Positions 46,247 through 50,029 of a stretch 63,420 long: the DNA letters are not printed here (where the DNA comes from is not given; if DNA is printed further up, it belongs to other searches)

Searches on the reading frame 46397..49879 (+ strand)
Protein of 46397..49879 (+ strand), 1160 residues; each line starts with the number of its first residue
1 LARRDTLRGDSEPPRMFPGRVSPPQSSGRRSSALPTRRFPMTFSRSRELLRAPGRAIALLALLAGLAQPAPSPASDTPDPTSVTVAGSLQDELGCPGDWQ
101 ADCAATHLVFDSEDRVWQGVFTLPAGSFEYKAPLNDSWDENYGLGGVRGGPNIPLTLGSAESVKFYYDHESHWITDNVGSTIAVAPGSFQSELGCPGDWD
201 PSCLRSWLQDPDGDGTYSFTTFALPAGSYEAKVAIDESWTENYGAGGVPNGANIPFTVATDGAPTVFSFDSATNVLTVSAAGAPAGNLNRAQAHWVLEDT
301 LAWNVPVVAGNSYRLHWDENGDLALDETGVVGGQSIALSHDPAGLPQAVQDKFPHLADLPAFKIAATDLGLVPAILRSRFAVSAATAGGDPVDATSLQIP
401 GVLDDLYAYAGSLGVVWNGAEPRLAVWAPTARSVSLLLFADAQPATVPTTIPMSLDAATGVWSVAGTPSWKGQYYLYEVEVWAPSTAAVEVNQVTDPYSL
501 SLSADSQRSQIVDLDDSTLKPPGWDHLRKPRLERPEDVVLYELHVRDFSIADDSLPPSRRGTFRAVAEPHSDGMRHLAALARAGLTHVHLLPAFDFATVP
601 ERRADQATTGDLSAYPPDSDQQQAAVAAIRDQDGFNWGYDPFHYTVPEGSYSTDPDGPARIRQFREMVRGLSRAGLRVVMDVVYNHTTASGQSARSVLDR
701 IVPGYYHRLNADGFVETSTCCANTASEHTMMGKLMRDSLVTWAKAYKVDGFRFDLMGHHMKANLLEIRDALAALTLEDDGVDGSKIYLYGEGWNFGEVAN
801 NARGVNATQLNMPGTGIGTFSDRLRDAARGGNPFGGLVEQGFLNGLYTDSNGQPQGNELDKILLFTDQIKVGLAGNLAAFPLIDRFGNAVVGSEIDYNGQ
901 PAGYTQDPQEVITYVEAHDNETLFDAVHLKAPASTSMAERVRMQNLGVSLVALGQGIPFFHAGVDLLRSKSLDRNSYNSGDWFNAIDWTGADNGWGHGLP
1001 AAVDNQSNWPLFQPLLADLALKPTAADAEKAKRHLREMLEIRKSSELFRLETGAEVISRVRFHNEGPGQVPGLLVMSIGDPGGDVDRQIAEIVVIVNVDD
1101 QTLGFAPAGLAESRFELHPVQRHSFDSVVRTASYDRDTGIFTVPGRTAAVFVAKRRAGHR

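Call 57: search_protein_families(library=pfam, proteins=[window:46397-49879:+], max_evalue=0.0001)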
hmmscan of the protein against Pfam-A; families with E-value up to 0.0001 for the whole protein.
window:46397-49879:+ (1160 aa): 4 families
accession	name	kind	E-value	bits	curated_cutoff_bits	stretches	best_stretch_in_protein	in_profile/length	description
PF11852.14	Pullul_strch_C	-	1.1e-57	194.5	29.7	1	991-1153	2-164/165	Alpha-1,6-glucosidases, pullulanase-type, C-terminal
PF22058.2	X25_BaPul_like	-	3e-57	191.1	27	2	183-274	2-85/87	Pullulanase X25 domain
PF17967.7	Pullulanase_N2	-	5.9e-28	98.3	23.2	1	290-405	1-112/112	Pullulanase N2 domain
PF02922.24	CBM_48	-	1.5e-10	41.7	22.4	1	413-499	2-83/83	Carbohydrate-binding module 48 (Isoamylase N-terminal domain)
